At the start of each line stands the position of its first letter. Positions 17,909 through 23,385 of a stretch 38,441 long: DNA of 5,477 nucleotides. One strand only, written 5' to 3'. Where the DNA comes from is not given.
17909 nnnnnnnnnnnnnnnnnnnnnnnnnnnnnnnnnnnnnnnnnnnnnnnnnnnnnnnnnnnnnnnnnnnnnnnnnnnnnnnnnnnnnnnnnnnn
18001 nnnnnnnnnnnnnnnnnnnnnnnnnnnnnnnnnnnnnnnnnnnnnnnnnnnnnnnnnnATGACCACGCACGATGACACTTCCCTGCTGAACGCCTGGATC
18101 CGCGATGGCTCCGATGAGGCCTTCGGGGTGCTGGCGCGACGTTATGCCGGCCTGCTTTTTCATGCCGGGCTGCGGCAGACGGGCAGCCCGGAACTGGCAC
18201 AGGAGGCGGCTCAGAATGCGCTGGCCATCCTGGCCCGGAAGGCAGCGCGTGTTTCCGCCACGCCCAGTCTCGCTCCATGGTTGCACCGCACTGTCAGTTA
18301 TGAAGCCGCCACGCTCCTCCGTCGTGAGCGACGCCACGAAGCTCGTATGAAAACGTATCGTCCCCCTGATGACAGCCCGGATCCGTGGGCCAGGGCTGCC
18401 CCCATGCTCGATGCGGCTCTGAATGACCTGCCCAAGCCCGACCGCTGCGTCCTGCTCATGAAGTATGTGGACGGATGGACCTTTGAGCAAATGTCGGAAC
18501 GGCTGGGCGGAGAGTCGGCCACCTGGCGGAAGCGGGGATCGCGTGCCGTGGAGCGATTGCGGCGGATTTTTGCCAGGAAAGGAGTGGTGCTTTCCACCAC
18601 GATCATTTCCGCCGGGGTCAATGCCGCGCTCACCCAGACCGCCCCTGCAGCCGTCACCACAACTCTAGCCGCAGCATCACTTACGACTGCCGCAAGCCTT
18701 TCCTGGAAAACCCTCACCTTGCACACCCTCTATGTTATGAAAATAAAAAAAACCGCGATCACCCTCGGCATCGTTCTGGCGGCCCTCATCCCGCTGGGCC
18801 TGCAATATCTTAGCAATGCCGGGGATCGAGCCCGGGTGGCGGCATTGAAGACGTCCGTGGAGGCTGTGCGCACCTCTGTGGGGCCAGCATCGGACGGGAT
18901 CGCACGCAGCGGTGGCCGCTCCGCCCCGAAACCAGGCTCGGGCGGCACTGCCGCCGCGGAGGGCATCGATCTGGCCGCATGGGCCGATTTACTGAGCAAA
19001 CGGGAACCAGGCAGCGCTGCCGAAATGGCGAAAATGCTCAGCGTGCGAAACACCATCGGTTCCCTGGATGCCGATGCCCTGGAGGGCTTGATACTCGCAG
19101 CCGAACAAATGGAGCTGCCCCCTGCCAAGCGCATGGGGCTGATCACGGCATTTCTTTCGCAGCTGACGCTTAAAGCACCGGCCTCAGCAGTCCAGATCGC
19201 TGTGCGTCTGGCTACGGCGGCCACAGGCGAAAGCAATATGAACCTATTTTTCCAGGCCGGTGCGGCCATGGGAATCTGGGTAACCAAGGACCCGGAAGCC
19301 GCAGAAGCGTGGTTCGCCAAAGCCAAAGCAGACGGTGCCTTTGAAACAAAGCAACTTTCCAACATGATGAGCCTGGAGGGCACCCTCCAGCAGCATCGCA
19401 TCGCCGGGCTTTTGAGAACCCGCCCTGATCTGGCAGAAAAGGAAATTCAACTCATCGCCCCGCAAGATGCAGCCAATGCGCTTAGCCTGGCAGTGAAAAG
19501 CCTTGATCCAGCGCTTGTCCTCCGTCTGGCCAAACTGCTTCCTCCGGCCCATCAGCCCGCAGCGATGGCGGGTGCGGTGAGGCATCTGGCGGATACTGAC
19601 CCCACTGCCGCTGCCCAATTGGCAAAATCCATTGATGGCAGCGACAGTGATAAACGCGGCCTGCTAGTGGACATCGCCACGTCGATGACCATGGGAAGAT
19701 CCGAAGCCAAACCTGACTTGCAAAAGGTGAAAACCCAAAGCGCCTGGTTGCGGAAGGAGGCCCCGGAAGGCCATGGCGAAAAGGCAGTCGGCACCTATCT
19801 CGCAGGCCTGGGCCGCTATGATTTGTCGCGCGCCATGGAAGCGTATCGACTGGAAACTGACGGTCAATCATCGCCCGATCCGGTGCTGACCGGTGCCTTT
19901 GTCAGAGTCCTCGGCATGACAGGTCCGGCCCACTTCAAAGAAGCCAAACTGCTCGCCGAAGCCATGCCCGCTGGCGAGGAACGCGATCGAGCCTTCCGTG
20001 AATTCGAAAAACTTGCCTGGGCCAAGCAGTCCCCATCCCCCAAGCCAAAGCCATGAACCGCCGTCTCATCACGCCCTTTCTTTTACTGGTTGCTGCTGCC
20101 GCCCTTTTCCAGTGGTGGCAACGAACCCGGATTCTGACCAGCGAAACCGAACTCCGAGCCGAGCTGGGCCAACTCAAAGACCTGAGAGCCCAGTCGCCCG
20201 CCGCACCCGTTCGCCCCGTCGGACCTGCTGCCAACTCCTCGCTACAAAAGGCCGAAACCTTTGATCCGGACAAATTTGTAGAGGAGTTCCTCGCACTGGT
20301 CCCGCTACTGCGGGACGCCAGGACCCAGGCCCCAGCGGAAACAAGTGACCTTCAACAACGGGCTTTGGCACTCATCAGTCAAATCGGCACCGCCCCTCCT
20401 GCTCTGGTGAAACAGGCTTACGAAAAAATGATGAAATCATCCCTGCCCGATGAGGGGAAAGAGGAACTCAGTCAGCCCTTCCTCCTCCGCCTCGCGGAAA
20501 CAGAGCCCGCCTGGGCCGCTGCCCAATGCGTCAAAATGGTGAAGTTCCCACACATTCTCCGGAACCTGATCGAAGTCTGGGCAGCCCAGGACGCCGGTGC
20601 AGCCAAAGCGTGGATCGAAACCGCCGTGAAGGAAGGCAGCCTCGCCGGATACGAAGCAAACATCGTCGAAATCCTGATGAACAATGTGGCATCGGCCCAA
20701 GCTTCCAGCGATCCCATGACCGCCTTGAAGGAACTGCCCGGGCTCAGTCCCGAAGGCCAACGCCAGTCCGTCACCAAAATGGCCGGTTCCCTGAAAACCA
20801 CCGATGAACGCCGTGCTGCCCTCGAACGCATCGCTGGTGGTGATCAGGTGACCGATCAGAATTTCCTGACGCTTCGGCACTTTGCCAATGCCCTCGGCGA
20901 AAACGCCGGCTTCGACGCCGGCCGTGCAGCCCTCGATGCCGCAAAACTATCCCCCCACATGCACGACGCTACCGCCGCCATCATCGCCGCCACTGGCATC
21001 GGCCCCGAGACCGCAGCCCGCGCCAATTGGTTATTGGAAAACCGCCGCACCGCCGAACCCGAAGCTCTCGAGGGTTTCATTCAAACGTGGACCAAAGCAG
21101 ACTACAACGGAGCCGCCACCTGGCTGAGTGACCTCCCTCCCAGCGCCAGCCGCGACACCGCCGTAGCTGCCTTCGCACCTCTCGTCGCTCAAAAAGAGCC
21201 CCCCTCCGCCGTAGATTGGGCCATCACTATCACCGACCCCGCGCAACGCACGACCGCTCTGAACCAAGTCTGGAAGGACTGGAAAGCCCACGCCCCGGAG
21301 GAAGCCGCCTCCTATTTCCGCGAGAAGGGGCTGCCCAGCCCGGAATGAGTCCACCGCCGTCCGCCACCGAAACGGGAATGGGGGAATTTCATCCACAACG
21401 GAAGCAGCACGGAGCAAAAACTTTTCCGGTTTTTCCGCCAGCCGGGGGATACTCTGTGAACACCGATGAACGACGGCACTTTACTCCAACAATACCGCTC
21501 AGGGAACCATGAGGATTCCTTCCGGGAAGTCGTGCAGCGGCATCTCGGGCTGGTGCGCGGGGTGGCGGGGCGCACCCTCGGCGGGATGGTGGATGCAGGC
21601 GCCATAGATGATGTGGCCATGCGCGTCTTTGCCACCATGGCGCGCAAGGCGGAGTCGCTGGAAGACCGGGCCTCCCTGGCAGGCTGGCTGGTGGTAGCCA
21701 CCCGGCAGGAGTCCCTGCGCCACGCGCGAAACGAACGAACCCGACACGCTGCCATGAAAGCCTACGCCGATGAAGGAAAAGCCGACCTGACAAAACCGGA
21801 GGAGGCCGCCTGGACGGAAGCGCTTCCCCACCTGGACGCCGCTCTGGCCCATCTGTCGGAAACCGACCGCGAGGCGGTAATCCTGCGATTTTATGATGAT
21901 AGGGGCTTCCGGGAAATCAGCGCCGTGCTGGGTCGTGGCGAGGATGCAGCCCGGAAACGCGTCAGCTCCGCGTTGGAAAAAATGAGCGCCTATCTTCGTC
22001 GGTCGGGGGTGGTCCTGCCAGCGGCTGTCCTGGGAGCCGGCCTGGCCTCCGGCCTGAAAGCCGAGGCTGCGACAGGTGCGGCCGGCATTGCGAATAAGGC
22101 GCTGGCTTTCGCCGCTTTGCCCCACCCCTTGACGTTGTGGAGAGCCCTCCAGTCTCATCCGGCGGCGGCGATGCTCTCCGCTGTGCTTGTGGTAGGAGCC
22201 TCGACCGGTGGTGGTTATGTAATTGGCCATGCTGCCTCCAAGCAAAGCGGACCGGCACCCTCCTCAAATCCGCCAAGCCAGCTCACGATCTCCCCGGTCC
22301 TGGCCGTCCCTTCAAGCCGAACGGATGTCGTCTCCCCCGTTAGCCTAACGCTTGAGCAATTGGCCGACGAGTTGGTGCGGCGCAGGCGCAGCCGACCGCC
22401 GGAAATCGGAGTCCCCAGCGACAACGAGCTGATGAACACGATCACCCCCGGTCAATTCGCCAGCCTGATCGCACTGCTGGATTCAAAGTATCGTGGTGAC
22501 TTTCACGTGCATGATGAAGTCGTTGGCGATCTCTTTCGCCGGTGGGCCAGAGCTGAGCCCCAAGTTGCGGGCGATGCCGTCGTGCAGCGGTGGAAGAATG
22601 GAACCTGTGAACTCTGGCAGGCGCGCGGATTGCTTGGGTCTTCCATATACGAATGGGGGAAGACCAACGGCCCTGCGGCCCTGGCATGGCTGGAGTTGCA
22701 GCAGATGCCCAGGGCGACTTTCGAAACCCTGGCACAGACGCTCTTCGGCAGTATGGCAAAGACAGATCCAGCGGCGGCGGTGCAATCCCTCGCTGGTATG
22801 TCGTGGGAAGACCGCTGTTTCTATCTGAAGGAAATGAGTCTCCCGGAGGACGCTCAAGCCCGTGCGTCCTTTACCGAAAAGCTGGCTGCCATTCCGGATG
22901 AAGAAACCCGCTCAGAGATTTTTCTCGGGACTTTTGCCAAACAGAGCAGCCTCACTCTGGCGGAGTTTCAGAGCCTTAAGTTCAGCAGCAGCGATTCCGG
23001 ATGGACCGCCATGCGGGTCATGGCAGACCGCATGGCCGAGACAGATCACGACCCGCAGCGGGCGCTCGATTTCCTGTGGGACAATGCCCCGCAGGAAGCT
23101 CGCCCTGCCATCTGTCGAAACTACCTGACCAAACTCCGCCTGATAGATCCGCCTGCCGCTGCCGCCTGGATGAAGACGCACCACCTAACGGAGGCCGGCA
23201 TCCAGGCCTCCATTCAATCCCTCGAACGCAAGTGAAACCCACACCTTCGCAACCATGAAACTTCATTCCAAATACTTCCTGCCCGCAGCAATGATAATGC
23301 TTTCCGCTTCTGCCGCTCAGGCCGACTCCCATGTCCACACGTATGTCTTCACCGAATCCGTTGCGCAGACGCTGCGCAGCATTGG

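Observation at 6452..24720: Tandem array of five membrane-tethered ECF sigma fusions, four paired with signal-anchored proteins of the same repeat type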

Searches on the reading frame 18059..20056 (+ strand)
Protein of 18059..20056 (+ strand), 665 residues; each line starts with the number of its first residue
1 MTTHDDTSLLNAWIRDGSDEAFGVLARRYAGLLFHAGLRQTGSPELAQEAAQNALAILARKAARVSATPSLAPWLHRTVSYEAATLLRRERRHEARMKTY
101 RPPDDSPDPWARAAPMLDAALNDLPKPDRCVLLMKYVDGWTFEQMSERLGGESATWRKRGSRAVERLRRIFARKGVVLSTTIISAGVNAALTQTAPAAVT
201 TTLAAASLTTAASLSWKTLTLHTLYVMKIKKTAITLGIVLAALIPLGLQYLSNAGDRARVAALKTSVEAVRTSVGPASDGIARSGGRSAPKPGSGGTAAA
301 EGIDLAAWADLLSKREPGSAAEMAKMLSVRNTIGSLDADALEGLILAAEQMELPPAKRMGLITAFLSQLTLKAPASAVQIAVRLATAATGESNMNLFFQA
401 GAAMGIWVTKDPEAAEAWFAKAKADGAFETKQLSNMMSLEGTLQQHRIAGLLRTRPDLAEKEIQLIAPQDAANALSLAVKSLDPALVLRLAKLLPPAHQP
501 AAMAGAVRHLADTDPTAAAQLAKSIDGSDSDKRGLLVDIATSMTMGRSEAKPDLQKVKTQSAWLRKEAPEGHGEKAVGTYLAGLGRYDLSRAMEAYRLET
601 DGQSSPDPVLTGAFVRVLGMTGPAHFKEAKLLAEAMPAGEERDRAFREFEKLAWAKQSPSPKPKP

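Call 4: search_protein_families(library=pfam, proteins=[window:18059-20056:+], max_evalue=0.01)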
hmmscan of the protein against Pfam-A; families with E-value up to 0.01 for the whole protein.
window:18059-20056:+ (665 aa): 3 families
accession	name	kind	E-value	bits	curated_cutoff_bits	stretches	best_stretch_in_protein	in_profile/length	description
PF08281.18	Sigma70_r4_2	-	3.5e-09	36.6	25.7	1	117-167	4-54/54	Sigma-70, region 4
PF04542.20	Sigma70_r2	-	4.7e-06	26.7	24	1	25-92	1-70/71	Sigma-70 region 2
PF04545.22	Sigma70_r4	-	0.0053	16.7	24.1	0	120-168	1-49/50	Sigma-70, region 4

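Call 5: search_protein_families(library=ncbifam, proteins=[window:18059-20056:+], max_evalue=0.01)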
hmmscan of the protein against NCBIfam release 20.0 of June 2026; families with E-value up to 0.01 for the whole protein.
window:18059-20056:+ (665 aa): 27 families (the best 25 are shown)
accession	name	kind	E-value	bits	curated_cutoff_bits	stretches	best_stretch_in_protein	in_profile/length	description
TIGR02983.1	SigE-fam_strep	subfamily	1.1e-15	57.9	141.55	1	22-169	8-156/162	SigE family RNA polymerase sigma factor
NF007225.0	PRK09643.1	equivalog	9e-14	51.6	190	1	5-171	13-182/204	RNA polymerase sigma factor SigM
NF009166.1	PRK12513.1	equivalog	1.9e-12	47.3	206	1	3-174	6-189/193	RNA polymerase sigma factor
TIGR02937.1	sigma70-ECF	superfamily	4e-10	39.6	42.9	1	21-169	2-163/165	sigma-70 family RNA polymerase sigma factor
NF009172.0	PRK12519.1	subfamily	1.1e-08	34.8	222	1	2-171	12-189/194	RNA polymerase sigma factor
NF007216.0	PRK09638.1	equivalog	1e-07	31.9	194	1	4-175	3-178/180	RNA polymerase sigma factor SigY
NF007227.0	PRK09645.1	subfamily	2.8e-07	30.6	202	1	19-176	12-175/177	sigma-70 family RNA polymerase sigma factor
NF008888.0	PRK11922.1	equivalog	4.5e-07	29.7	204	1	5-173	15-198/231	RNA polymerase sigma factor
NF058625.1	sigma_PG0214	equivalog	9.4e-07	28.7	130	1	28-173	12-163/170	GFO_1088 family ECF-type sigma factor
TIGR02989.1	Sig-70_gvs1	subfamily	1.2e-06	28.6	124.55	1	22-168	3-155/158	RNA polymerase sigma-70 factor, Rhodopirellula/Verrucomicrobium family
TIGR02984.1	Sig-70_plancto1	subfamily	3.6e-06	26.7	183.75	1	116-171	133-188/189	RNA polymerase sigma-70 factor, Planctomycetaceae-specific subfamily 1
NF006089.0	PRK08241.1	subfamily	5e-06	25.8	240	1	16-109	18-111/343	RNA polymerase subunit sigma-70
TIGR02985.1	Sig70_bacteroi1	subfamily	1.4e-05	25.4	126.4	1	21-169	2-160/162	RNA polymerase sigma-70 factor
NF010500.0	PRK13919.1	subfamily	1.4e-05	25.4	226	1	6-170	10-182/186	putative RNA polymerase sigma E protein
NF007223.0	PRK09641.1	equivalog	0.00012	22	209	0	117-172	130-185/187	RNA polymerase sigma factor SigW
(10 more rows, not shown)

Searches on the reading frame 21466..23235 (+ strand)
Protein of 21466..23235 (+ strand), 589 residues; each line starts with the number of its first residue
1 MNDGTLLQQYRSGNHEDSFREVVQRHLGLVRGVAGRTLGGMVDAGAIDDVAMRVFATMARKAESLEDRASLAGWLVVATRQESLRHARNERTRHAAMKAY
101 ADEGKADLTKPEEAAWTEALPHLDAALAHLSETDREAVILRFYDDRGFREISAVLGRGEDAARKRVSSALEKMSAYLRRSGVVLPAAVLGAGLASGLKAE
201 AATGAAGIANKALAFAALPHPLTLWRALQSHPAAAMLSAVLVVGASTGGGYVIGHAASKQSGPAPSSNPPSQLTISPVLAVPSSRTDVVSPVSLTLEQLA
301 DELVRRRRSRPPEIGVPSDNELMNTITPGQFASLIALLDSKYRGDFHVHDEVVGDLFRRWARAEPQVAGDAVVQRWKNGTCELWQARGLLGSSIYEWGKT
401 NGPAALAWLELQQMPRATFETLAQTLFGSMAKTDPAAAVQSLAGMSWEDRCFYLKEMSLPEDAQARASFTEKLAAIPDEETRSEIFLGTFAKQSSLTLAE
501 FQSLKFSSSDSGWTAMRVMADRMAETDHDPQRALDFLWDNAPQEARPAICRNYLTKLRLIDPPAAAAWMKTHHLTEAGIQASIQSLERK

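Call 4: search_protein_families(library=pfam, proteins=[window:21466-23235:+], max_evalue=0.01)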
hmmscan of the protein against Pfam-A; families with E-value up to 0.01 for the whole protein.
window:21466-23235:+ (589 aa): 3 families
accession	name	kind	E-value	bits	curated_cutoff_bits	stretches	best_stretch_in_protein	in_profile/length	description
PF08281.18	Sigma70_r4_2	-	3.9e-09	36.4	25.7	1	123-173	4-54/54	Sigma-70, region 4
PF04545.22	Sigma70_r4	-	2e-07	30.8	24.1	1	126-173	1-48/50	Sigma-70, region 4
PF04542.20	Sigma70_r2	-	1.2e-06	28.6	24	1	23-91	2-69/71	Sigma-70 region 2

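Call 5: search_protein_families(library=ncbifam, proteins=[window:21466-23235:+], max_evalue=0.01)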
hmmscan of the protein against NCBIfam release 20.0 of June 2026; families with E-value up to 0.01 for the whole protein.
window:21466-23235:+ (589 aa): 45 families (the best 25 are shown)
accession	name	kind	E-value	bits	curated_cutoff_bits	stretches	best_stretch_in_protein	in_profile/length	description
NF009166.1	PRK12513.1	equivalog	1.6e-15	57.3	206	1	2-178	8-187/193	RNA polymerase sigma factor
TIGR02937.1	sigma70-ECF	superfamily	7.5e-15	54.9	42.9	1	18-176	2-164/165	sigma-70 family RNA polymerase sigma factor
NF009172.0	PRK12519.1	subfamily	8.4e-14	51.5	222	1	3-178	16-190/194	RNA polymerase sigma factor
NF007222.0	PRK09640.1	equivalog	7.8e-12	45.1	194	1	18-175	27-180/188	RNA polymerase sigma factor SigX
NF009168.0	PRK12515.1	subfamily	2.1e-11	43.7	236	1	4-182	10-184/189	RNA polymerase sigma factor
NF004113.0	PRK05602.1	equivalog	3.3e-11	43.2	208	1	3-157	32-181/211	RNA polymerase sigma factor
TIGR02983.1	SigE-fam_strep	subfamily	1.8e-10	40.9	141.55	1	15-176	4-157/162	SigE family RNA polymerase sigma factor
TIGR02984.1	Sig-70_plancto1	subfamily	2.4e-09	37.1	183.75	1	110-176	121-187/189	RNA polymerase sigma-70 factor, Planctomycetaceae-specific subfamily 1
TIGR02985.1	Sig70_bacteroi1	subfamily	2.7e-09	37.4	126.4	1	43-175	24-160/162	RNA polymerase sigma-70 factor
TIGR02989.1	Sig-70_gvs1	subfamily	6.1e-09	36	124.55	1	19-170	3-151/158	RNA polymerase sigma-70 factor, Rhodopirellula/Verrucomicrobium family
NF007228.0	PRK09646.1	subfamily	3.2e-08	33.5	226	1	12-175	25-188/194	ECF RNA polymerase sigma factor SigK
NF058625.1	sigma_PG0214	equivalog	3.4e-08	33.4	130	1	48-173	32-157/170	GFO_1088 family ECF-type sigma factor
NF009176.0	PRK12524.1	equivalog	4e-08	33.3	264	1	2-161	12-168/196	RNA polymerase sigma factor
NF009190.0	PRK12538.1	equivalog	4.7e-08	33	303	1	3-157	50-199/233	RNA polymerase sigma factor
NF008894.0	PRK11924.3-1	equivalog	5.2e-08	33.2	258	1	3-175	9-179/188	RNA polymerase sigma factor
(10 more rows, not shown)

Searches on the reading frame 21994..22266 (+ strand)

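Call 76: search_protein_families(library=pfam, proteins=[window:21994-22266:+], max_evalue=10)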
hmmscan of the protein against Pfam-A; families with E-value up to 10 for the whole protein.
seq(91 aa): 1 family
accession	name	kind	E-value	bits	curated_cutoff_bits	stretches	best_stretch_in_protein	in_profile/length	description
PF12242.14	Eno-Rase_NADH_b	-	0.1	12.8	23.4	1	52-74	30-53/79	NAD(P)H binding domain of trans-2-enoyl-CoA reductase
